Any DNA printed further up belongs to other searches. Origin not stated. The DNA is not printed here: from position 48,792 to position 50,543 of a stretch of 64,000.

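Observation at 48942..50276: MtmB homologue without pyrrolysine and with a short deletion at the Pyl loop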

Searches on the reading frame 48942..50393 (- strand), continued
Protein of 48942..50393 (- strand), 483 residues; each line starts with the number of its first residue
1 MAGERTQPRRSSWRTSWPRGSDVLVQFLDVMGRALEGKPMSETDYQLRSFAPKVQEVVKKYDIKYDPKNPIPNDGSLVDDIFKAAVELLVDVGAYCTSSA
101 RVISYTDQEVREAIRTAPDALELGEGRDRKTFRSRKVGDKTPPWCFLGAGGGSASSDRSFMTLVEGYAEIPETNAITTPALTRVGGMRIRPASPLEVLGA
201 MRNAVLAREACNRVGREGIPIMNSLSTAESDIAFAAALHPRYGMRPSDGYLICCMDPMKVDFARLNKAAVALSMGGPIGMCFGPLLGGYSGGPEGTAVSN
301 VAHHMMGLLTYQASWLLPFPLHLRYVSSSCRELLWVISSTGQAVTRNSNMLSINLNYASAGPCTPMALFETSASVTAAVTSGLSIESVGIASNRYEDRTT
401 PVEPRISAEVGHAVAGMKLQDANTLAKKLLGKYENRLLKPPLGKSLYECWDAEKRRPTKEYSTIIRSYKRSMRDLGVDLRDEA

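Call 61: find_homologous_proteins(query=P0404, max_evalue=1e-10)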
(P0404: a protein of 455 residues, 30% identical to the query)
Query P0404 (455 aa): 93 proteins with E <= 1e-10 among 8000 candidates.
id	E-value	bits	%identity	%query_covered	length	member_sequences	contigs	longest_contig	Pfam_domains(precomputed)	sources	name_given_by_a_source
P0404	0.0e+0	1027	100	100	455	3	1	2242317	PF05369.19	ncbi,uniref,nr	ncbi:Monomethylamine methyltransferase MtmB [Methanohalobium evestigatum Z-7303]|uniref:[methylamine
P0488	1.2e-266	903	87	100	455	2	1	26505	PF05369.19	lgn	-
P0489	1.1e-222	758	70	100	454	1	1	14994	PF05369.19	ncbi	-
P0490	1.5e-221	754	70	100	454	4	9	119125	PF05369.19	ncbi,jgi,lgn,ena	-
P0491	2.4e-219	747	71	100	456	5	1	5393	PF05369.19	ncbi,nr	ncbi:MAG: monomethylamine:corrinoid methyltransferase [Methanosarcinales archaeon]|nr:monomethylamin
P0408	1.2e-218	745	71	100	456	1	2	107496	PF05369.19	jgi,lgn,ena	jgi:methylamine--corrinoid protein Co-methyltransferase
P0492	1.0e-215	735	69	100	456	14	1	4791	PF05369.19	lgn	-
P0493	2.7e-214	730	69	100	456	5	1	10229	PF05369.19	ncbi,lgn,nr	ncbi:MAG: monomethylamine:corrinoid methyltransferase [Methanococcoides sp.]|nr:monomethylamine:corr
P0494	2.3e-213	727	68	100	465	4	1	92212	PF05369.19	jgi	jgi:methylamine--corrinoid protein Co-methyltransferase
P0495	2.5e-212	724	69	99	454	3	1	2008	PF05369.19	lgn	-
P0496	4.4e-212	723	68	100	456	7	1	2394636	PF05369.19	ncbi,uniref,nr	ncbi:monomethylamine:corrinoid methyltransferase [Methanococcoides methylutens]|uniref:[methylamine-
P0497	1.0e-211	722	68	100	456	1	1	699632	PF05369.19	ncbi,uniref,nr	ncbi:methylamine--corrinoid protein Co-methyltransferase [Methanohalophilus levihalophilus]|uniref:m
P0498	5.9e-207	706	67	99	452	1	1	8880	PF05369.19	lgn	-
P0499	2.4e-205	701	67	99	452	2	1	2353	PF05369.19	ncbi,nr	ncbi:MAG: monomethylamine:corrinoid methyltransferase, partial [Firmicutes bacterium]|nr:monomethyla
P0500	3.2e-204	697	66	99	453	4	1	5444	PF05369.19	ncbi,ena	-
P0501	1.6e-203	695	67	100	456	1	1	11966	PF05369.19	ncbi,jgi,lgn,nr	ncbi:MAG: monomethylamine:corrinoid methyltransferase [Methanosarcinaceae archaeon]|nr:monomethylami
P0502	7.0e-199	679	64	100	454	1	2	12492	PF05369.19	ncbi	-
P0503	1.1e-198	679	65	99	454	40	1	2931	PF05369.19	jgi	-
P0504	1.2e-198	679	65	99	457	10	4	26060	PF05369.19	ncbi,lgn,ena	-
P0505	3.6e-197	674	64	99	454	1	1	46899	PF05369.19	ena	-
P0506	6.1e-193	660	64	99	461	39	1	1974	PF05369.19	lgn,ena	-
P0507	1.2e-192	659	64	99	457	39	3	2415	PF05369.19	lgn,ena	-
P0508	2.6e-191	654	63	99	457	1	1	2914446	PF05369.19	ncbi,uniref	ncbi:monomethylamine:corrinoid methyltransferase [Methanolobus sp. ZRKC2]|uniref:monomethylamine:cor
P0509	3.7e-191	654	63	99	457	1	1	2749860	PF05369.19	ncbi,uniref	ncbi:monomethylamine:corrinoid methyltransferase [Methanolobus sp. ZRKC3]|uniref:monomethylamine:cor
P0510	1.2e-190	652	62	100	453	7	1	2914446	PF05369.19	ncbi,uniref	ncbi:monomethylamine:corrinoid methyltransferase [Methanolobus sp. ZRKC2]|uniref:monomethylamine:cor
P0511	3.5e-190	651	67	92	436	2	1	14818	PF05369.19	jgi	jgi:methylamine--corrinoid protein Co-methyltransferase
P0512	5.8e-190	650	63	99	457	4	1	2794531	PF05369.19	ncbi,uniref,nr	ncbi:monomethylamine:corrinoid methyltransferase [Methanolobus sediminis]|uniref:[methylamine--corri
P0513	3.6e-189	647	62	98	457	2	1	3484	PF05369.19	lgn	-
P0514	1.1e-188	646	62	98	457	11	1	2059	PF05369.19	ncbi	-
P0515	3.4e-188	644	62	99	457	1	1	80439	PF05369.19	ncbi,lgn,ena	-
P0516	9.3e-188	643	62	99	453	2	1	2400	PF05369.19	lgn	-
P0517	1.1e-187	643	62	99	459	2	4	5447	PF05369.19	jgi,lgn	-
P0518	9.0e-187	640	62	99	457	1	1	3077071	PF05369.19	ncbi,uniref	ncbi:monomethylamine:corrinoid methyltransferase [Methanolobus sp. ZRKC4]|uniref:monomethylamine:cor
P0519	1.8e-186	639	62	99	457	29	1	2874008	PF05369.19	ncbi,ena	-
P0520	7.3e-186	637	62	99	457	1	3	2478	PF05369.19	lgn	-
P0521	1.1e-184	633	61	99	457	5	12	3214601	PF05369.19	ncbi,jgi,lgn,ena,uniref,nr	ncbi:MAG: methylamine---corrinoid protein Co-methyltransferase [Methanolobus sp.]|jgi:methylamine--c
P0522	3.3e-184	631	60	99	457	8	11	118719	PF05369.19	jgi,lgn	jgi:methylamine--corrinoid protein Co-methyltransferase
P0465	3.9e-183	628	60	99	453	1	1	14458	PF05369.19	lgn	-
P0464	1.9e-182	625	65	92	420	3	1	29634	PF05369.19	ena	-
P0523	5.9e-181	620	59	99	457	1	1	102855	PF05369.19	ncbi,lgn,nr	ncbi:MAG: monomethylamine:corrinoid methyltransferase [Methanolobus sp.]|nr:monomethylamine:corrinoi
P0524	1.7e-176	606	62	93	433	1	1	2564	PF05369.19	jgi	jgi:methylamine--corrinoid protein Co-methyltransferase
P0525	8.5e-175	600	58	99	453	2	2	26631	PF05369.19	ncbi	-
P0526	1.1e-171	590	56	98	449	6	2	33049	PF05369.19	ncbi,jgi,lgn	jgi:methylamine--corrinoid protein Co-methyltransferase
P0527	3.5e-171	588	57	100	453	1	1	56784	PF05369.19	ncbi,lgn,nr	ncbi:MAG: monomethylamine:corrinoid methyltransferase [Methanolobus sp.]|nr:monomethylamine:corrinoi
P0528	3.8e-171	588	57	99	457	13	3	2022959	PF05369.19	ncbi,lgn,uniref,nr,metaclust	ncbi:monomethylamine:corrinoid methyltransferase [Methanohalophilus halophilus]|uniref:[methylamine-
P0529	2.7e-167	575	54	99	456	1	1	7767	PF05369.19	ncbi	-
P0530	2.7e-167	575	54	99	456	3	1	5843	PF05369.19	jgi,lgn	jgi:methylamine--corrinoid protein Co-methyltransferase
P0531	1.4e-164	566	55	98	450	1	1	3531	PF05369.19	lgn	-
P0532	6.4e-143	495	61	76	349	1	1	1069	PF05369.19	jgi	-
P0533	9.1e-65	237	33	99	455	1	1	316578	PF05369.19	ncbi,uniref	ncbi:monomethylamine:corrinoid methyltransferase [Methanococcoides sp. LMO-2]|uniref:[methylamine--c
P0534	3.0e-63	232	33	100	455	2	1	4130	PF05369.19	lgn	-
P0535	1.0e-61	227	34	99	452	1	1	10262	PF05369.19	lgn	-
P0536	3.8e-61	226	33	97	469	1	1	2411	PF05369.19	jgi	jgi:methylamine---corrinoid protein Co-methyltransferase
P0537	1.2e-60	224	33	99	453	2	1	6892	PF05369.19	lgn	-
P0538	1.2e-59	221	32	98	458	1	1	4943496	PF05369.19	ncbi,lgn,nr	ncbi:MAG: monomethylamine:corrinoid methyltransferase [Candidatus Heimdallarchaeota archaeon]|nr:MAG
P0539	1.4e-58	217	33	99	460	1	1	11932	PF05369.19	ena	-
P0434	3.0e-58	216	32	98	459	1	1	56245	PF05369.19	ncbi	-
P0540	1.0e-57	214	33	99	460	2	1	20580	PF05369.19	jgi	jgi:methylamine--corrinoid protein Co-methyltransferase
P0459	1.1e-57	214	33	97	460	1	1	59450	PF05369.19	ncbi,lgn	ncbi:MAG: monomethylamine:corrinoid methyltransferase [Candidatus Thorarchaeota archaeon]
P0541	3.9e-57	212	33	99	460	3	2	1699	PF05369.19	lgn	-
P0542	3.5e-56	209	32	99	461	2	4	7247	PF05369.19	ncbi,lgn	-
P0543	3.9e-56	209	31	99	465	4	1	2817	PF05369.19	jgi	jgi:methylamine--corrinoid protein Co-methyltransferase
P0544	1.6e-55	207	32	98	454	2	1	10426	PF05369.19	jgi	-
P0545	8.2e-55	205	32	98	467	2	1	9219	PF05369.19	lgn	-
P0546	2.9e-54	203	32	97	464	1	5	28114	PF05369.19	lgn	-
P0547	3.1e-54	203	32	99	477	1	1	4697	PF05369.19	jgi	-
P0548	4.7e-54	202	30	98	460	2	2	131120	PF05369.19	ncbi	ncbi:MAG: monomethylamine:corrinoid methyltransferase [Candidatus Hodarchaeales archaeon]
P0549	3.6e-53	199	31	96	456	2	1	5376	PF05369.19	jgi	jgi:methylamine--corrinoid protein Co-methyltransferase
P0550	3.5e-52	196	32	98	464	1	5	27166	PF05369.19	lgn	-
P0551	6.3e-51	192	31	95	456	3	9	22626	PF05369.19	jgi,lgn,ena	jgi:methylamine--corrinoid protein Co-methyltransferase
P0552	1.1e-50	191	32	93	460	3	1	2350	PF05369.19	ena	-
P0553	6.1e-50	189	34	89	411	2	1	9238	PF05369.19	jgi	-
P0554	9.7e-50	188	31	93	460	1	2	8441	PF05369.19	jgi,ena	-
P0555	1.7e-49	187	30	92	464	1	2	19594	PF05369.19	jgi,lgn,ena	-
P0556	3.4e-49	186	30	97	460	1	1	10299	PF05369.19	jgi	jgi:methylamine--corrinoid protein Co-methyltransferase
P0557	3.8e-49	186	30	99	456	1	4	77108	PF05369.19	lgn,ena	-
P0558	4.4e-49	186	30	95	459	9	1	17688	PF05369.19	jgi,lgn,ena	-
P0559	8.7e-49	185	31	97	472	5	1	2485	PF05369.19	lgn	-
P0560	2.5e-48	183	30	95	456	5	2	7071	PF05369.19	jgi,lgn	jgi:methylamine--corrinoid protein Co-methyltransferase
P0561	2.2e-47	180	32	93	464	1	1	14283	PF05369.19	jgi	jgi:methylamine---corrinoid protein Co-methyltransferase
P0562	3.0e-47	180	30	97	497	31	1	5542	PF05369.19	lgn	-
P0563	2.3e-46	177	30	97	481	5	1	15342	PF05369.19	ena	-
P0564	6.3e-46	175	28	99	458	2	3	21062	PF05369.19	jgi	jgi:methylamine--corrinoid protein Co-methyltransferase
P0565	3.9e-45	173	29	97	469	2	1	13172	PF05369.19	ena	-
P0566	1.4e-44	171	30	99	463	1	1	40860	PF05369.19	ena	-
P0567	3.1e-44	170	30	97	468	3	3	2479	PF05369.19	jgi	jgi:methylamine--corrinoid protein Co-methyltransferase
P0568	3.9e-43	166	28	99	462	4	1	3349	PF05369.19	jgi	-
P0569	4.2e-42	163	29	96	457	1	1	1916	PF05369.19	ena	-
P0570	7.2e-42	162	30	97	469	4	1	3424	PF05369.19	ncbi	-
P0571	7.3e-41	159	28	93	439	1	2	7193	PF05369.19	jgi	-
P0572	1.9e-31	128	33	52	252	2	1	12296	PF05369.19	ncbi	-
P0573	1.3e-28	118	26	90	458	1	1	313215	PF05369.19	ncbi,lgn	-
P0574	7.0e-21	93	31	53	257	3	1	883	PF05369.19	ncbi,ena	-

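Call 63: list_cluster_members(proteins=[P0573, P0533, P0496, P0517, P0434, P0142, P0187])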
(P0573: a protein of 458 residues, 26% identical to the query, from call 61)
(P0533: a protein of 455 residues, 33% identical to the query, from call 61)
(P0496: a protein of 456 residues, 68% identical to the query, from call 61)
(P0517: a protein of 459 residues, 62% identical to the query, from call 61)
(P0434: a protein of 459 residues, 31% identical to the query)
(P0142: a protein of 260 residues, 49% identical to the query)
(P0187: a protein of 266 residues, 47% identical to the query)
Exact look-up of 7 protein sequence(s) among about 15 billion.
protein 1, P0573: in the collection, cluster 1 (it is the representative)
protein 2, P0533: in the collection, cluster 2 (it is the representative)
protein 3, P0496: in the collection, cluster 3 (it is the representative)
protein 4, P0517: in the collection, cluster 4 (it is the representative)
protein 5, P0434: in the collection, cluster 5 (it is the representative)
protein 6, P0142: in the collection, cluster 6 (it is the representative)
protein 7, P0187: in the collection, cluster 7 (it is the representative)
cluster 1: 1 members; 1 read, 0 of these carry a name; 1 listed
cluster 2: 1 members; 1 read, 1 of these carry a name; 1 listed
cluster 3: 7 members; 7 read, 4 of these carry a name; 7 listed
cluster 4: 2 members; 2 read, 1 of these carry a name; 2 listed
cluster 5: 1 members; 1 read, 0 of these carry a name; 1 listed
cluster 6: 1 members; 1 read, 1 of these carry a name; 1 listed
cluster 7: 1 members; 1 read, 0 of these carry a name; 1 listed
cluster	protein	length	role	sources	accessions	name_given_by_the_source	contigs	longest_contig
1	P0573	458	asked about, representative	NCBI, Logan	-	-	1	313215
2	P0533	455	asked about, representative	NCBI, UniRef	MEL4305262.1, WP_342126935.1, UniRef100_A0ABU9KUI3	monomethylamine:corrinoid methyltransferase [Methanococcoides sp. LMO-2] | [methylamine--corrinoid protein] Co-methyltransferase n=1 Tax=Methanococcoides cohabitans ...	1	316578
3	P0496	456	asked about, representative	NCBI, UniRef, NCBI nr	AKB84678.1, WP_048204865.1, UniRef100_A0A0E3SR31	monomethylamine:corrinoid methyltransferase [Methanococcoides methylutens] | [methylamine--corrinoid protein] Co-methyltransferase n=1 Tax=Methanococcoides ...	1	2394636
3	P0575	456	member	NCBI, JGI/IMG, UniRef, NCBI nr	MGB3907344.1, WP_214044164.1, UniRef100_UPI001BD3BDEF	MAG: monomethylamine:corrinoid methyltransferase [Methanomethylovorans sp.] | monomethylamine:corrinoid methyltransferase n=1 Tax=Methanomethylovorans sp. ... | monomethylamine:corrinoid methyltransferase [Methanomethylovorans sp.]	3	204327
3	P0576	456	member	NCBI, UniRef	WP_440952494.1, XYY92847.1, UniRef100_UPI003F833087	monomethylamine:corrinoid methyltransferase [Methanococcoides sp. FTZ1] | monomethylamine:corrinoid methyltransferase n=1 Tax=Methanococcoides sp. FTZ1 ...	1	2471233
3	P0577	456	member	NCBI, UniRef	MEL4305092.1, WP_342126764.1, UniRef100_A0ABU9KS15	monomethylamine:corrinoid methyltransferase [Methanococcoides sp. LMO-2] | [methylamine--corrinoid protein] Co-methyltransferase n=1 Tax=Methanococcoides cohabitans ...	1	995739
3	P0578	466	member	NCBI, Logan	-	-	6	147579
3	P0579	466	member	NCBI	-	-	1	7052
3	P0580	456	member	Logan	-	-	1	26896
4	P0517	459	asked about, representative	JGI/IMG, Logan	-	-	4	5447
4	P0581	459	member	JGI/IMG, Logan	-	methylamine--corrinoid protein Co-methyltransferase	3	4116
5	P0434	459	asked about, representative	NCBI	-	-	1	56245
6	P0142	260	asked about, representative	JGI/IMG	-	methylamine--corrinoid protein Co-methyltransferase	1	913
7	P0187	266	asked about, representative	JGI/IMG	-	-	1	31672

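Call 77: find_encoding_contigs(protein=P0386, flank=6000, max_places=1)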
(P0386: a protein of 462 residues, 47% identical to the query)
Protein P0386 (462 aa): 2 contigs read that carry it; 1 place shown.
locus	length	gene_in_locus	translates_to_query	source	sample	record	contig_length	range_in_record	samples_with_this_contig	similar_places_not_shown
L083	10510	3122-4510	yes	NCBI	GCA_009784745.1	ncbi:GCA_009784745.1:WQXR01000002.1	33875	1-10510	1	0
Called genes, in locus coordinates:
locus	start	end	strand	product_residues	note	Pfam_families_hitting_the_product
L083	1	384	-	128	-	PF20217:DUF6577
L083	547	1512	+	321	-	PF22025:ThiI_fer, PF02926:THUMP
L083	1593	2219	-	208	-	PF00827:Ribosomal_L15e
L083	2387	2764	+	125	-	PF02661:Fic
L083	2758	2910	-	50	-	-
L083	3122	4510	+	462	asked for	PF05369:MtmB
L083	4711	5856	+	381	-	PF21360:PylC-like_N, PF01071:GARS_A (faint), PF02655:ATP-grasp_3, PF02786:CPSase_L_D2, PF07478:Dala_Dala_lig_C, PF13535:ATP-grasp_4 (weak)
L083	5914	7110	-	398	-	PF00909:Ammonium_transp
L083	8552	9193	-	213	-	PF02607:B12-binding_2, PF02310:B12-binding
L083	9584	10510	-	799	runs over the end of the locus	PF03104:DNA_pol_B_exo1, PF00136:DNA_pol_B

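Call 82: predict_structure(alignment_id=A4)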
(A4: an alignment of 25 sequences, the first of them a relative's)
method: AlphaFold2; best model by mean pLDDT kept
length: 462 residues; sequences in the alignment: 25
mean_pLDDT: 91.0   pTM: 0.92
mean pLDDT of the five models: 91.0, 90.1, 89.9, 89.5, 85.7
residues with pLDDT >= 90: 348; 70-90: 91; 50-70: 19; < 50: 4
segments of 3 or more residues with pLDDT < 50: none
pLDDT, mean of each block of 10 residues (from residue 1): 72 96 95 97 96 94 98 97 96 91 94 89 93 90 97 93 91 92 94 96 88 78 86 89 93 90 86 94 96 92 72 94 95 90 92 96 86 70 95 95 96 75 91 96 97 94 73
secondary structure, 60 per line:
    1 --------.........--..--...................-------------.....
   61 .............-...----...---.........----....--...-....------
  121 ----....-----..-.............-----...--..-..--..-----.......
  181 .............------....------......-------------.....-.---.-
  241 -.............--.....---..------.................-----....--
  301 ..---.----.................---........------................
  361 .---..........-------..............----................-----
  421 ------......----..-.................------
elements in order: H9-17 H24-42 H56-73 E75-77 E82-84 H88-96 E101-104 E111-114 E125-128 H137-149 E155-157 H174-193 E200-203 H210-215 E229-233 H242-254 E257-261 H273-289 E295-298 H311-327 E331-338 H345-361 E365-371 H382-395 H400-415 H427-430 H440-456

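Call 86: search_protein_families(library=ncbifam, proteins=[L081:696-1589:+], max_evalue=0.00001)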
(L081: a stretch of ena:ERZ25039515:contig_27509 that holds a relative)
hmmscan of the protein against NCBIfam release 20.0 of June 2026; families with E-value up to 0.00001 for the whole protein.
L081:696-1589:+ (297 aa): 4 families
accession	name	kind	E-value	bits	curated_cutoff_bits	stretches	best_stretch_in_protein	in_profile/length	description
NF005719.0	PRK07535.1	domain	1.5e-79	266.9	259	1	27-289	2-264/268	methyltetrahydrofolate:corrinoid/iron-sulfur protein methyltransferase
TIGR02082.1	metH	equivalog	1.6e-40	138.7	1010.85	1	19-256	336-588/1182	methionine synthase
NF040758.1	CODH_ACS_meth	exception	1.4e-35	122.9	370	1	27-280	5-259/261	carbon monoxide dehydrogenase/acetyl-CoA synthase methytransferase subunit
NF007024.0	PRK09490.1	equivalog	4.1e-26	91.1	1497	1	17-254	351-603/1234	methionine synthase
